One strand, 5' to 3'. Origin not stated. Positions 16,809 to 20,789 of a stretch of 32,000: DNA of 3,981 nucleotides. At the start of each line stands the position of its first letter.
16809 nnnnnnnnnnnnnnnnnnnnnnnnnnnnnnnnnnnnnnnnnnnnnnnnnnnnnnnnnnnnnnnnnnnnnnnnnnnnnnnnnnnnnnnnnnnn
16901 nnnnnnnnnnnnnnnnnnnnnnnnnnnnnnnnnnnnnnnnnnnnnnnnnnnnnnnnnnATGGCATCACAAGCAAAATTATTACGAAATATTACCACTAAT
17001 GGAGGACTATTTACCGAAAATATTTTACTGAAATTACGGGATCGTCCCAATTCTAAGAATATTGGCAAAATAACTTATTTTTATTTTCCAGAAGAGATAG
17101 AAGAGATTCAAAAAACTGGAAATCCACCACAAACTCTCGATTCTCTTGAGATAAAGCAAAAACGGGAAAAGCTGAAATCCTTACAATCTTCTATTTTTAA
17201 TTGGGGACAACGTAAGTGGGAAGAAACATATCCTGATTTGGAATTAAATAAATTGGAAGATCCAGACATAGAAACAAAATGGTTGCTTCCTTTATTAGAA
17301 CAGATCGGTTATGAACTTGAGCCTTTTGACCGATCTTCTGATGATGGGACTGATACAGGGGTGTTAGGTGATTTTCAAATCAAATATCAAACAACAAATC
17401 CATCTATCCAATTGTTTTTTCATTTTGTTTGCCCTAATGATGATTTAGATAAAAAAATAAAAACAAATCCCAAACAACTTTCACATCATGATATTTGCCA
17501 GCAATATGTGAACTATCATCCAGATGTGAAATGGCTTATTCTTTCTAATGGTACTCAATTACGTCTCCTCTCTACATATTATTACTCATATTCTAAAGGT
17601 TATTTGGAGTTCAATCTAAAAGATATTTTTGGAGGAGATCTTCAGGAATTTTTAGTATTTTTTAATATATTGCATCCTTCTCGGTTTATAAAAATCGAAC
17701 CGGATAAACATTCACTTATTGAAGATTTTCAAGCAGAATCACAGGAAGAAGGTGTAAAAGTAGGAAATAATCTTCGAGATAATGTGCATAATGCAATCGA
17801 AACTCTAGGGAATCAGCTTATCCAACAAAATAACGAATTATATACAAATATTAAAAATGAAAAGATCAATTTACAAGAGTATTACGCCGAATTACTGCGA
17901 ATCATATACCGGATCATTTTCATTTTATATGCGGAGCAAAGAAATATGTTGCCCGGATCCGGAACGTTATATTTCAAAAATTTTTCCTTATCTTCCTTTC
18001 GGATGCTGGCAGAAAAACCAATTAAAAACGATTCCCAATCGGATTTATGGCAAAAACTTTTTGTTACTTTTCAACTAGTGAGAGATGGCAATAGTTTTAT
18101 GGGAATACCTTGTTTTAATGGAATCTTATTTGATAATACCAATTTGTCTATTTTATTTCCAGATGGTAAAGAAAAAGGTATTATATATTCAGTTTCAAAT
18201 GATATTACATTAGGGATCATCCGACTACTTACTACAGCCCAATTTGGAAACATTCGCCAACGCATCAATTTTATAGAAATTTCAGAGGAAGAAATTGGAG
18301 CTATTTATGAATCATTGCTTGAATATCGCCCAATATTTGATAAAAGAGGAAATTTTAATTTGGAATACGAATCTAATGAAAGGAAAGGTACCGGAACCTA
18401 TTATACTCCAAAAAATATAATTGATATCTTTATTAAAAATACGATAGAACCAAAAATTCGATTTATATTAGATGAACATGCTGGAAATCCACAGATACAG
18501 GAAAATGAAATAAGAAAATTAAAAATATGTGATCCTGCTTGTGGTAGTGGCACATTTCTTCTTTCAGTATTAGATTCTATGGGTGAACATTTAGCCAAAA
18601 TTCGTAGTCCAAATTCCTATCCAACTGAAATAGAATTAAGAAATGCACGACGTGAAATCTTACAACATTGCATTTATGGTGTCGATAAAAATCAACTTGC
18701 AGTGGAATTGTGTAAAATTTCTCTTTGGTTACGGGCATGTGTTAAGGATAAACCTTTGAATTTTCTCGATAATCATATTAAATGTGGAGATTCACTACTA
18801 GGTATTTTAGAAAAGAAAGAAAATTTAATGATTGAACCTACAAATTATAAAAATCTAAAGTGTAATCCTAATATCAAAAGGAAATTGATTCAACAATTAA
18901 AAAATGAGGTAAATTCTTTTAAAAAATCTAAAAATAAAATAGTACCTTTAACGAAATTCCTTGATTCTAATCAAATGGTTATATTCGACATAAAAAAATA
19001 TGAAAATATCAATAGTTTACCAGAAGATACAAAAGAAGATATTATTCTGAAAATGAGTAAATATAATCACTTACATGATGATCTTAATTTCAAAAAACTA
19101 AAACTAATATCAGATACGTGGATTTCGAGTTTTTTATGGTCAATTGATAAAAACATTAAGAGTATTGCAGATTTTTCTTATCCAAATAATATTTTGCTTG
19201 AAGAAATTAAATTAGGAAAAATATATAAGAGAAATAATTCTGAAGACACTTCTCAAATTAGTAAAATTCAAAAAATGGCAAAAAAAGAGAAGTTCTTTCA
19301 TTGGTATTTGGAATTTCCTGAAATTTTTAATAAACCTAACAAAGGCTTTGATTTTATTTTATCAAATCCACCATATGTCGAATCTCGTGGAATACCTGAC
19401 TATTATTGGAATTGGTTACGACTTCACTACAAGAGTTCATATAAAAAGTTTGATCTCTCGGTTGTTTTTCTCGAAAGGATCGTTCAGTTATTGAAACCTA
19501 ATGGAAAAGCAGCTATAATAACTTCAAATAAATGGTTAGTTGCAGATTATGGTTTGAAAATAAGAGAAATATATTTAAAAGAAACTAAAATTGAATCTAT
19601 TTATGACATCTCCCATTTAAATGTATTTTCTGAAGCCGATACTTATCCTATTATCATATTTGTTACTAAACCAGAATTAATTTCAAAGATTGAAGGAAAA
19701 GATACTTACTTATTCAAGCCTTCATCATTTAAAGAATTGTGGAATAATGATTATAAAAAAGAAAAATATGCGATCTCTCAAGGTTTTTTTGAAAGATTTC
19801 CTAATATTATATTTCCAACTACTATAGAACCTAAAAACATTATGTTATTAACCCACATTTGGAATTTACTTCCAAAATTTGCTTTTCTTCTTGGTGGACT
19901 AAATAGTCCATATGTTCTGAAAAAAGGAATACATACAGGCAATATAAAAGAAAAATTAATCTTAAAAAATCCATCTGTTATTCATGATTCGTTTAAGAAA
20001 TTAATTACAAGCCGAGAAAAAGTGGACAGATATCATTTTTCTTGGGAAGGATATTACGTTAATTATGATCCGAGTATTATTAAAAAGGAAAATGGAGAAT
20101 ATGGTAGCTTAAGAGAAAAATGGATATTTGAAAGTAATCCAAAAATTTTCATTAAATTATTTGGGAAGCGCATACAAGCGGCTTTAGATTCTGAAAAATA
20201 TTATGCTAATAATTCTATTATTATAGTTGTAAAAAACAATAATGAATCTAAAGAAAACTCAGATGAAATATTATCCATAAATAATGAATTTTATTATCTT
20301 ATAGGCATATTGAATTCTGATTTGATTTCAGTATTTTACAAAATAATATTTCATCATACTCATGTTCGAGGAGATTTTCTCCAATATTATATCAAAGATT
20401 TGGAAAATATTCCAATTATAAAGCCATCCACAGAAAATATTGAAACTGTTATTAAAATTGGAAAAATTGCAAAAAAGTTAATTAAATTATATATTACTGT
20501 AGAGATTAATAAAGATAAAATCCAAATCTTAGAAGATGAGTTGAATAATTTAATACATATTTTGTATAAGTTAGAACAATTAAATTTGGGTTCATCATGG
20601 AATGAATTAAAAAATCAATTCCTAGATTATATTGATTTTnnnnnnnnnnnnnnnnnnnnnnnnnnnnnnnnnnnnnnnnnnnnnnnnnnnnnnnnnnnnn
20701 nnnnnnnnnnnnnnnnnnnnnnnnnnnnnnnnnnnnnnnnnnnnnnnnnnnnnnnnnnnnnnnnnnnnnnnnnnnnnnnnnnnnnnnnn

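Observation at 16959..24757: Tandem paralogous methyltransferases: a shared ~610-aa N-terminal half grafted onto two unrelated catalytic/specificity halves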

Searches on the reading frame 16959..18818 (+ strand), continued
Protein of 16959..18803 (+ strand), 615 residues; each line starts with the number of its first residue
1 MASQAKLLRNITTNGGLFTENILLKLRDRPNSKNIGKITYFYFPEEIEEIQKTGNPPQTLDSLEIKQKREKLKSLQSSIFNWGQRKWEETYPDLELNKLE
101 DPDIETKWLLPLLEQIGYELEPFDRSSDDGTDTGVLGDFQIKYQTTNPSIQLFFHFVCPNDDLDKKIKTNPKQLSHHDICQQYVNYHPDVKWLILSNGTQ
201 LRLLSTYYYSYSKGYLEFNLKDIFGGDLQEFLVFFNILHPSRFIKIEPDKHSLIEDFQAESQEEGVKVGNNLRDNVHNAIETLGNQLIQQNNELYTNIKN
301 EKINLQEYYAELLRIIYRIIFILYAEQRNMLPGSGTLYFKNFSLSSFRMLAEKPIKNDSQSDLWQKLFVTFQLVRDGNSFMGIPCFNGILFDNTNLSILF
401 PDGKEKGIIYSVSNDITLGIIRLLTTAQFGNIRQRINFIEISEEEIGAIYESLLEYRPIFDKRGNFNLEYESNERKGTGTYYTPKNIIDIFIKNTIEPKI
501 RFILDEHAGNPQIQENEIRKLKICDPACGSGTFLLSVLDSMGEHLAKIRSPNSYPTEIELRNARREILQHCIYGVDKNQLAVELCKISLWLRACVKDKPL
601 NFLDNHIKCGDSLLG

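Call 59: find_encoding_contigs(protein=P0013, flank=10000, max_places=2)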
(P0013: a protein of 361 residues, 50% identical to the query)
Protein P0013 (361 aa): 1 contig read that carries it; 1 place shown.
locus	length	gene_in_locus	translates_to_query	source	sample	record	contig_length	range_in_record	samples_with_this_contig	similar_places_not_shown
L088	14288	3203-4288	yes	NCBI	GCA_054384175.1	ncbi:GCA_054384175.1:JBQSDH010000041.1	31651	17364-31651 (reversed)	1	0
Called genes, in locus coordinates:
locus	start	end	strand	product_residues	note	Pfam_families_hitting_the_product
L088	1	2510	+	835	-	PF00176:SNF2-rel_dom, PF04851:ResIII (faint), PF00271:Helicase_C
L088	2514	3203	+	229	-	PF00240:ubiquitin (weak), PF00179:UQ_con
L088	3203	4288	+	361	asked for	-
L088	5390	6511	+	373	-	-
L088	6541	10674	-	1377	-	PF23598:LRR_14, PF23598:LRR_14, PF23598:LRR_14, PF23598:LRR_14, PF13855:LRR_8, PF23598:LRR_14, PF13855:LRR_8, PF04055:Radical_SAM, +8 more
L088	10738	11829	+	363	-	PF01966:HD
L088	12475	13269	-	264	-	PF07505:DUF5131 (weak), PF20903:SPL (weak), PF04055:Radical_SAM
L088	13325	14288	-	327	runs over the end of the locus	-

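Call 60: find_encoding_contigs(protein=P0004, flank=10000, max_places=2)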
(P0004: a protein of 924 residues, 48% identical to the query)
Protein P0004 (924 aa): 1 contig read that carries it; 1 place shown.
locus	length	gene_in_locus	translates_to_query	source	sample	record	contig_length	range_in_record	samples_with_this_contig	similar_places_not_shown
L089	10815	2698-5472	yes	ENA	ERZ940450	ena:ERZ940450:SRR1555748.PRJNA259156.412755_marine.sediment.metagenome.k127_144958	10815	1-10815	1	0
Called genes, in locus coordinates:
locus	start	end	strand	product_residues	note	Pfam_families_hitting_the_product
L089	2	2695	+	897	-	?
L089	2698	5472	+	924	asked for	PF02384:N6_Mtase, PF20473:MmeI_Mtase, PF07669:Eco57I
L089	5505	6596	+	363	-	-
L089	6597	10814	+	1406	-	?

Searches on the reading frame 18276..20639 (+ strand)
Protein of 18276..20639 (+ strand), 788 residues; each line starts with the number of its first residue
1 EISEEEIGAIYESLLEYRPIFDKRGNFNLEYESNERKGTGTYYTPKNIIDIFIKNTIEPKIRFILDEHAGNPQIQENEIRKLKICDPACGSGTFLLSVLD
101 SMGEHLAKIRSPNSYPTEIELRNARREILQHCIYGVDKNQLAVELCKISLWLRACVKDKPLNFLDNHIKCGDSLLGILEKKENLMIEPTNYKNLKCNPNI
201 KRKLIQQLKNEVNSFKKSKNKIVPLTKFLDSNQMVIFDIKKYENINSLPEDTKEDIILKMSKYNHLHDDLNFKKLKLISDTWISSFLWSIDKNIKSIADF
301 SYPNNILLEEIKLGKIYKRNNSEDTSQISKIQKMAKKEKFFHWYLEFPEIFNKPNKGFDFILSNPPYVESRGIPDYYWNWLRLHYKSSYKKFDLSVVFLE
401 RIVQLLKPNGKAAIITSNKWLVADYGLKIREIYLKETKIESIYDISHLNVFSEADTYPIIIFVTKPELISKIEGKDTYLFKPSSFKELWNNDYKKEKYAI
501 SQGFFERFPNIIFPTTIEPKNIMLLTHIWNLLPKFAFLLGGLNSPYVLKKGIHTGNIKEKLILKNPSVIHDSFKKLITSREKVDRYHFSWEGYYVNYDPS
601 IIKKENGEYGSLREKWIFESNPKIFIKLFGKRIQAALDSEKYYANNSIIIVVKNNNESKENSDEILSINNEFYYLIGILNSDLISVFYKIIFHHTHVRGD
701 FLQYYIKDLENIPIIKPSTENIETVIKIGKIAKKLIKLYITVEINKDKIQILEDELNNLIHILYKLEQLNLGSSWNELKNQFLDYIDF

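Call 90: predict_structure(alignment_id=A4)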
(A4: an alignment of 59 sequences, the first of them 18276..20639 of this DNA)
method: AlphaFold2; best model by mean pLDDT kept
length: 788 residues; sequences in the alignment: 59
mean_pLDDT: 90.3   pTM: 0.91
mean pLDDT of the five models: 90.3, 89.5, 89.0, 88.4, 86.9
residues with pLDDT >= 90: 598; 70-90: 120; 50-70: 52; < 50: 18
segments of 3 or more residues with pLDDT < 50: 225-235, 786-788
pLDDT, mean of each block of 10 residues (from residue 1): 58 65 81 59 86 96 97 98 97 95 98 94 97 97 92 94 96 95 90 91 95 81 47 59 94 97 94 94 94 88 94 87 84 96 96 92 95 93 96 97 98 96 96 97 93 86 93 86 88 71 93 91 93 94 95 96 96 94 91 97 96 96 96 96 97 80 79 98 96 87 95 96 98 96 89 97 92 83 61
secondary structure, 60 per line:
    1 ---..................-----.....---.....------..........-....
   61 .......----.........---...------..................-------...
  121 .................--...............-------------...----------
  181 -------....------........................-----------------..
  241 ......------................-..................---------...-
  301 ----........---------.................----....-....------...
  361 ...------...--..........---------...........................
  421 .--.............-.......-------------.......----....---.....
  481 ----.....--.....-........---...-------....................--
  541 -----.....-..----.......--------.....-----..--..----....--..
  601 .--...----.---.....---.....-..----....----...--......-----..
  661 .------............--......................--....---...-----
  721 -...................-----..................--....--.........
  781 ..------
elements in order (helices of 4 or more, strands of 3 or more residues): H4-16 E17-21 E27-31 H35-39 H46-55 H57-67 H72-80 E84-86 H93-110 H118-132 E133-137 H140-154 E168-170 H188-191 H198-221 H239-246 H253-268 H270-287 H305-312 H322-338 H343-346 H348-351 E358-363 H375-384 H394-405 E406-417 H418-421 H424-436 E438-444 E458-464 H469-472 E476-480 H485-489 H492-496 E498-501 H502-505 H519-535 E536-538 E546-550 H558-561 E562-564 E573-577 E593-596 H615-619 E623-627 E635-638 E643-645 E648-653 H668-679 H682-695 E701-703 H706-709 E713-715 H722-740 H746-763 H766-769 H772-782

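Call 92: fold_search(model_id=the predicted structure, library=pdb)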
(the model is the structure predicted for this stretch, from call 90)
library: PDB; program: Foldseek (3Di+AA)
matches with E <= 10: 760; with E <= 0.001: 87
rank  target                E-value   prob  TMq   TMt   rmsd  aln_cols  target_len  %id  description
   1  7lni_A                5.0e-26  1.00  0.54  0.75   5.0       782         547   18  SeMet CamA Adenine Methyltransferase Complexed to Cognate Substrate DNA (released 2021-05-19)
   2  7lni_B                7.9e-26  1.00  0.54  0.75   5.2       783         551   18  SeMet CamA Adenine Methyltransferase Complexed to Cognate Substrate DNA (released 2021-05-19)
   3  8cxs_A                8.7e-26  1.00  0.53  0.74   9.9       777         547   18  CamA Adenine Methyltransferase Complexed to Cognate Substrate DNA and Inhibitor MTA (released 2023-01-11)
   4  7rfk_B                1.4e-25  1.00  0.53  0.70   9.6       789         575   17  CamA Adenine Methyltransferase Complexed to Cognate Substrate DNA and Inhibitor Sinefungin (released 2021-09-15)
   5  7rfk_C                1.9e-25  1.00  0.53  0.72   5.3       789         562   18  CamA Adenine Methyltransferase Complexed to Cognate Substrate DNA and Inhibitor Sinefungin (released 2021-09-15)
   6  8cxw_B                2.1e-25  1.00  0.53  0.74   5.3       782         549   18  CamA Adenine Methyltransferase Complexed to Cognate Substrate DNA and Inhibitor piclidenoson (Compound 4) (released 2023-01-11)
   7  7rfn_A                2.5e-25  1.00  0.53  0.74   8.8       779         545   17  CamA Adenine Methyltransferase Complexed to Cognate Substrate DNA and Inhibitor SGC8158 (released 2021-09-15)
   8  8cxw_A                2.9e-25  1.00  0.54  0.76   5.0       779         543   18  CamA Adenine Methyltransferase Complexed to Cognate Substrate DNA and Inhibitor piclidenoson (Compound 4) (released 2023-01-11)
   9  7lt5_C                3.1e-25  1.00  0.54  0.74   5.0       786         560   18  CamA Adenine Methyltransferase Complexed to Cognate Substrate DNA and Cofactor SAH (released 2021-05-19)
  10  8cxx_A                3.4e-25  1.00  0.53  0.74   7.9       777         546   17  CamA Adenine Methyltransferase Complexed to Cognate Substrate DNA and Compound 6 (released 2023-01-11)
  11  7rfl_B                3.8e-25  1.00  0.54  0.74   5.4       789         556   18  CamA Adenine Methyltransferase Complexed to Cognate Substrate DNA and Inhibitor SGC0946 (released 2021-09-15)
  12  7rfm_A                6.0e-25  1.00  0.55  0.77   4.9       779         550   18  CamA Adenine Methyltransferase Complexed to Cognate Substrate DNA and Inhibitor EPZ004777 (released 2021-09-15)
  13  7rfk_A                6.3e-25  1.00  0.54  0.73   5.1       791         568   18  CamA Adenine Methyltransferase Complexed to Cognate Substrate DNA and Inhibitor Sinefungin (released 2021-09-15)
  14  7lnj_A                6.3e-25  1.00  0.53  0.74   5.2       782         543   18  CamA Adenine Methyltransferase Complexed to Cognate Substrate DNA (released 2021-05-19)
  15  7lt5_B                6.6e-25  1.00  0.53  0.70  10.7       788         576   17  CamA Adenine Methyltransferase Complexed to Cognate Substrate DNA and Cofactor SAH (released 2021-05-19)
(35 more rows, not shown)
